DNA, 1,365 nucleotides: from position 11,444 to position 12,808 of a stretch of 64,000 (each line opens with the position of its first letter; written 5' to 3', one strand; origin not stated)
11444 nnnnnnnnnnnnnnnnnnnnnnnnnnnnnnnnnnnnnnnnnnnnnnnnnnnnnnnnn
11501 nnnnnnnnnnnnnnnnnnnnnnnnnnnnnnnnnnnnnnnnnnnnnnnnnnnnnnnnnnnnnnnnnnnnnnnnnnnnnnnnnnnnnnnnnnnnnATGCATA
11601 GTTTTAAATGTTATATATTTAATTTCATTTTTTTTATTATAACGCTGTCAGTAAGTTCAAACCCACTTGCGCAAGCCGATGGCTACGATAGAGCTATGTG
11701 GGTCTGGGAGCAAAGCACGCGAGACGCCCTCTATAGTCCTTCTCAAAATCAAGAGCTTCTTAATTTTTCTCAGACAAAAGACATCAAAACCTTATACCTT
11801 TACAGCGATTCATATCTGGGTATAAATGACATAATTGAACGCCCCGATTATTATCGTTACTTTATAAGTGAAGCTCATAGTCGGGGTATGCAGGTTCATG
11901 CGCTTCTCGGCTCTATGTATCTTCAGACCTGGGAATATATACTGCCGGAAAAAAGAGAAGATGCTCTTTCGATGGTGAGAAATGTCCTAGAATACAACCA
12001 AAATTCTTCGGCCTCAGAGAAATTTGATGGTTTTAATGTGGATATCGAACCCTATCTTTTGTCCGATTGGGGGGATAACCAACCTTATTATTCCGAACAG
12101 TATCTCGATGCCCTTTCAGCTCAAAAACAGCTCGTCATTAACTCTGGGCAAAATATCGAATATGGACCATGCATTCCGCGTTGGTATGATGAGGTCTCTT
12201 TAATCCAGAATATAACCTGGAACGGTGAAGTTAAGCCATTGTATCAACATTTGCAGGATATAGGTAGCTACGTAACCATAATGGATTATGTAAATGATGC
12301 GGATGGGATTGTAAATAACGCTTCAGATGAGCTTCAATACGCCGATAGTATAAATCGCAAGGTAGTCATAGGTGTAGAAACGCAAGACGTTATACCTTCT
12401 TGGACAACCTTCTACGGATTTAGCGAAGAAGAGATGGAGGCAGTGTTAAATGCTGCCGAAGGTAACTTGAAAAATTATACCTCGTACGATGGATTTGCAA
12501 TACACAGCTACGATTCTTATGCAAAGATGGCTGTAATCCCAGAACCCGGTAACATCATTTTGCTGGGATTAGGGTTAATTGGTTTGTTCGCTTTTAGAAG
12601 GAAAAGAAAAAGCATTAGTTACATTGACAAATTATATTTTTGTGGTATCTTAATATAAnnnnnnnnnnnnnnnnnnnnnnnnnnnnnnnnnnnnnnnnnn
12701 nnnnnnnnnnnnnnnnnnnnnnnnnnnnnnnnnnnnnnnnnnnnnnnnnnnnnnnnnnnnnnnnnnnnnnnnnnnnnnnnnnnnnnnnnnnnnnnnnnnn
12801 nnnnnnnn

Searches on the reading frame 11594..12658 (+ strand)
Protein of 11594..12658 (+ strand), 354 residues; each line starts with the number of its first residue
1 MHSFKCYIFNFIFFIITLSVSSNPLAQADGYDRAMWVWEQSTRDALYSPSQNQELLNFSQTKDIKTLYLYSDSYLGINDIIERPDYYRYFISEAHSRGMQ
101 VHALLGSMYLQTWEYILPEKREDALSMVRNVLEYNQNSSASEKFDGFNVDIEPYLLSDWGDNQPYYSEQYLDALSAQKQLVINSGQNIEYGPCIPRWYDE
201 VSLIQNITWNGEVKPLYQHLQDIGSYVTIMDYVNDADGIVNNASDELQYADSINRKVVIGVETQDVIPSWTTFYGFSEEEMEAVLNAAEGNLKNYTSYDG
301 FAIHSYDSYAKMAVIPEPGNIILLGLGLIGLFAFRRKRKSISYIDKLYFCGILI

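Call 3: search_protein_families(library=pfam, proteins=[window:11594-12658:+], max_evalue=0.01)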
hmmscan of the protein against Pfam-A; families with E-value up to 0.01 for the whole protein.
window:11594-12658:+ (354 aa): 2 families
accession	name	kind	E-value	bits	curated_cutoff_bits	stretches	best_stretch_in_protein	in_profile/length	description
PF07589.16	PEP-CTERM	-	1.4e-05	25.4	20.7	1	315-337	2-24/24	PEP-CTERM motif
PF18812.6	PBECR3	-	0.008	16.5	30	0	225-264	51-96/115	phage-Barnase-EndoU-ColicinE5/D-RelE like nuclease3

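Call 4: search_protein_families(library=ncbifam, proteins=[window:11594-12658:+], max_evalue=0.01)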
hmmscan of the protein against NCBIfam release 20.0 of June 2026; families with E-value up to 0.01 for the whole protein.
window:11594-12658:+ (354 aa): 9 families
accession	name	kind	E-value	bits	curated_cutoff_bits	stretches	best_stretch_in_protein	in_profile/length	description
NF033554.9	floc_PepA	equivalog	9.3e-08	32.2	80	1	285-339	206-261/261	flocculation-associated PEP-CTERM protein PepA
NF038125.1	PEP_CTERM_THxN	subfamily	2.8e-06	27.1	85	1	313-338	221-246/246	THxN family PEP-CTERM protein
NF041538.1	PEP_EDSA_1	subfamily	5.8e-06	26.2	100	1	308-338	278-307/307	EDSAP-1 family PEP-CTERM protein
TIGR02595.1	PEP_CTERM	domain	6.9e-06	26.5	16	1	315-339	1-24/24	PEP-CTERM sorting domain-containing protein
NF038120.1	PEP_CTERM_QFxxD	subfamily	0.00049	20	80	1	301-337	183-215/215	NF038120 family PEP-CTERM protein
NF041927.1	Xrt_dep_XDP1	equivalog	0.00057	19.9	125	1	299-338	199-242/242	exosortase-dependent surface protein XDP1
NF038124.1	PEP_CTERM_TLD_A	exception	0.0012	18.5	100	1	269-337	172-235/235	PEP_CTERM-anchored TLD domain-containing protein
NF038129.1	PEP_NF038129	equivalog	0.0047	16.8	65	1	304-338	160-194/194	NF038129 family PEP-CTERM protein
NF038118.1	PEP_CTERM_CCXG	equivalog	0.0088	15.7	90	0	311-338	172-199/199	CCXG family PEP-CTERM protein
